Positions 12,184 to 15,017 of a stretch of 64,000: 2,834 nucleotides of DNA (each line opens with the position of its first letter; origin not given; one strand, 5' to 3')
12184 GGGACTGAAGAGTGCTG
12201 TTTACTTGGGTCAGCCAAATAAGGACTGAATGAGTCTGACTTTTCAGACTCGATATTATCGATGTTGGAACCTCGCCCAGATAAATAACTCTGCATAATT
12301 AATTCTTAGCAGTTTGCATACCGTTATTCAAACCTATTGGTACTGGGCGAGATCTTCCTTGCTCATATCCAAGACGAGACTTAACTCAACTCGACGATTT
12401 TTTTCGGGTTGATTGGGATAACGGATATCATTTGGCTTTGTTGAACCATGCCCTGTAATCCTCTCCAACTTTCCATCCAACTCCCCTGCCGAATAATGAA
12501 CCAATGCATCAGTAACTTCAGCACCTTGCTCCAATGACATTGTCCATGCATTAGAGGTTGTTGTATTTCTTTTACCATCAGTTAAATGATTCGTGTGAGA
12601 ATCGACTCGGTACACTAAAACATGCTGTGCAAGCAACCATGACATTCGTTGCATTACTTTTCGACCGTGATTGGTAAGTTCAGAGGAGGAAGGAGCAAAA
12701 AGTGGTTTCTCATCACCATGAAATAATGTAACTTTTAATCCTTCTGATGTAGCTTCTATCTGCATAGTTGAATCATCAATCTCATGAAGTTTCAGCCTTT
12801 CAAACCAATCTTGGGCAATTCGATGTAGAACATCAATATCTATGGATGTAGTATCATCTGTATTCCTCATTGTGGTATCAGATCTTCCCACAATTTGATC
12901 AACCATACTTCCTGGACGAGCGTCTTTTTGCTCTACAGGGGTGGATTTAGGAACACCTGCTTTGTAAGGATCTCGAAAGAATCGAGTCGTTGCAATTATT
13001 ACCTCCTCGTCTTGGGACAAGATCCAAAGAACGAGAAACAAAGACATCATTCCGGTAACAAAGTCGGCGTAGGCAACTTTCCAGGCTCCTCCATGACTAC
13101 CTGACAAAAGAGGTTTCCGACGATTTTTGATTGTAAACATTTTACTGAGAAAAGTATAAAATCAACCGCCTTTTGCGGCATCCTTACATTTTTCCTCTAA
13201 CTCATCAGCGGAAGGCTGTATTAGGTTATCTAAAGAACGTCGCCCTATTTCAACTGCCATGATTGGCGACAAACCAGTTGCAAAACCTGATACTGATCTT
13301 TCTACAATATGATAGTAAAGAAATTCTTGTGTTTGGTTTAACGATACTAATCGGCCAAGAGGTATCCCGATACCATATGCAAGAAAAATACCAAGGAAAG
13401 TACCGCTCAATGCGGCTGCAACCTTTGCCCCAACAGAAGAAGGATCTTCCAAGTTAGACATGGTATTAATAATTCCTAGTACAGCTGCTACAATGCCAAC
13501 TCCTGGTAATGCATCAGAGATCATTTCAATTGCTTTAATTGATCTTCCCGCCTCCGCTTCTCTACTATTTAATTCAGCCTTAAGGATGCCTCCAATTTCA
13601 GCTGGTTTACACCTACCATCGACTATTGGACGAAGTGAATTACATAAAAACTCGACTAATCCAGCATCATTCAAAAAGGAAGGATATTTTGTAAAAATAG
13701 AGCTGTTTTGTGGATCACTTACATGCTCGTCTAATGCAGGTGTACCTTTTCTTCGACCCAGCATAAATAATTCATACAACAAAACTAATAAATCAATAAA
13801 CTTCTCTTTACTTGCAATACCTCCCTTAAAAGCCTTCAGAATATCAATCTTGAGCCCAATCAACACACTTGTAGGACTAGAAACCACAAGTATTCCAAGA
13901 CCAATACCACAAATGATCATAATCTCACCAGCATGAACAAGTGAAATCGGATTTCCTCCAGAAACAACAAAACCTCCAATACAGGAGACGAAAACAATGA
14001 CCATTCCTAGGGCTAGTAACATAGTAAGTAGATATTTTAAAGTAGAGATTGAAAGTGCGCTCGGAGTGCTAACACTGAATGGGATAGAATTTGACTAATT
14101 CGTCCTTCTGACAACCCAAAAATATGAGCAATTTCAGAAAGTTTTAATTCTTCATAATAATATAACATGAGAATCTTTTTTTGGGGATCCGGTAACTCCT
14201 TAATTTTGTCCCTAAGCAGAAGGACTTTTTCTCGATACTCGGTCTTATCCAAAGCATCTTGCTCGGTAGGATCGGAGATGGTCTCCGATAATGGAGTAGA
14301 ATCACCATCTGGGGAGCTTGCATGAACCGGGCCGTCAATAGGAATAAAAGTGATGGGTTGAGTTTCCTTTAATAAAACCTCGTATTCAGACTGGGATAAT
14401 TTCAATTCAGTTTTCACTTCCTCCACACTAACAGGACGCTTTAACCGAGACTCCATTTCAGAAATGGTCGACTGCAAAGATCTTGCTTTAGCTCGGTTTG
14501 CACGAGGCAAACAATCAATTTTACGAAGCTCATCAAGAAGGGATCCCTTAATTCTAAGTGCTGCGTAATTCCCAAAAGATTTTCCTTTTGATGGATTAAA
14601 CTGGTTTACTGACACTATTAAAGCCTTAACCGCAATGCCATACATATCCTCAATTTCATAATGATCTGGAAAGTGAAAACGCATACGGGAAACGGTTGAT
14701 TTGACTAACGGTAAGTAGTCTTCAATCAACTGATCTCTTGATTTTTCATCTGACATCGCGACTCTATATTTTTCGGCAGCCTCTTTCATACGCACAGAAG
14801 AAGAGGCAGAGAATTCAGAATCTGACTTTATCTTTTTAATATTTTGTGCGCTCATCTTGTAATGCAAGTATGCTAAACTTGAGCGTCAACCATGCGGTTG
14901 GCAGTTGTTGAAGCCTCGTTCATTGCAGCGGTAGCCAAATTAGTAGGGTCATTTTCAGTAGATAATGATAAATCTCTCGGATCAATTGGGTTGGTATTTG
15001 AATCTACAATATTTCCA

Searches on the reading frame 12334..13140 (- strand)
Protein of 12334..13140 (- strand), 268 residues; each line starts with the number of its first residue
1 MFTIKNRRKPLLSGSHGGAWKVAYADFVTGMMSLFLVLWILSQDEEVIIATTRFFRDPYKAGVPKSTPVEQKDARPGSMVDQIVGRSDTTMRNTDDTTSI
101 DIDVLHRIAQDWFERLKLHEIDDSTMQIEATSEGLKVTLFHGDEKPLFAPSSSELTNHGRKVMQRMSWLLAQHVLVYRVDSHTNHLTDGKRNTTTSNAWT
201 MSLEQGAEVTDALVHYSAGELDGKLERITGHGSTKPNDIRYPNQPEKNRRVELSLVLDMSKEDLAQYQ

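Call 19: search_protein_families(library=pfam, proteins=[window:12334-13140:-], max_evalue=0.001)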
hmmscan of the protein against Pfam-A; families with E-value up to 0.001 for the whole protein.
window:12334-13140:- (268 aa): 2 families
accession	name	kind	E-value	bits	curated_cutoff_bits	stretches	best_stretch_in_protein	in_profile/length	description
PF13677.11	MotB_plug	-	8.3e-12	45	24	1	10-43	8-41/58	Membrane MotB of proton-channel complex MotA/MotB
PF00691.25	OmpA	-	1.2e-05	25.9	27.2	1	147-248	1-94/98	OmpA family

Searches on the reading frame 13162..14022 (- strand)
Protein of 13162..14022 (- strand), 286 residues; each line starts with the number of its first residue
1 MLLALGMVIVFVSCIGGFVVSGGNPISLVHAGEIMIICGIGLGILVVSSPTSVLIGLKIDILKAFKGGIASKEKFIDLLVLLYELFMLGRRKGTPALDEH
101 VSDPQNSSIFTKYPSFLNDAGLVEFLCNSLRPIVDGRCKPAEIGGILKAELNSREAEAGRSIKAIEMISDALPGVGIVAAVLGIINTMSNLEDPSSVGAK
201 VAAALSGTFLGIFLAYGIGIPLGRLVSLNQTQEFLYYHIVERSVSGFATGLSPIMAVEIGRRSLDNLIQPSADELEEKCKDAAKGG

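Call 19: search_protein_families(library=pfam, proteins=[window:13162-14022:-], max_evalue=0.001)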
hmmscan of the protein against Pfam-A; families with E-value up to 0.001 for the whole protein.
window:13162-14022:- (286 aa): 2 families
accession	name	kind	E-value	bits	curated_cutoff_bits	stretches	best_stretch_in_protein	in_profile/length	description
PF20560.3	MotA_N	-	6.4e-18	65.2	27.3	1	5-93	2-91/91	Motility protein A N-terminal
PF01618.21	MotA_ExbB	-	2.4e-13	50.4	22.9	1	125-227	9-115/127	MotA/TolQ/ExbB proton channel family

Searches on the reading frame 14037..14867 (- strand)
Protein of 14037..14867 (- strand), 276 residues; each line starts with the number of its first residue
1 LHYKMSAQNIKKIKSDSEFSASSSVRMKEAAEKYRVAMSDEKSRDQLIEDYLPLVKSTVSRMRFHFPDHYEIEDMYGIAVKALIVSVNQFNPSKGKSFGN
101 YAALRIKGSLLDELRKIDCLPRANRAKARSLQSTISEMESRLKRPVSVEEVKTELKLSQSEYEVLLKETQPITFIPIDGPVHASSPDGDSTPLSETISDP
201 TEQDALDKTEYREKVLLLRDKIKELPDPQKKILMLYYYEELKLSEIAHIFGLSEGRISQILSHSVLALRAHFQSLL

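Call 19: search_protein_families(library=pfam, proteins=[window:14037-14867:-], max_evalue=0.001)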
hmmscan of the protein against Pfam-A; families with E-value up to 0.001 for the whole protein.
window:14037-14867:- (276 aa): 3 families
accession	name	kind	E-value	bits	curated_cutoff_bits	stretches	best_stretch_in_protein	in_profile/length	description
PF04545.22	Sigma70_r4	-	2.7e-14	52.8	24.1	1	222-269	2-49/50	Sigma-70, region 4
PF04542.20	Sigma70_r2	-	6.2e-11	42.4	24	1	47-116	1-67/71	Sigma-70 region 2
PF08281.18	Sigma70_r4_2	-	1.2e-08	34.9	25.7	1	217-263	3-49/54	Sigma-70, region 4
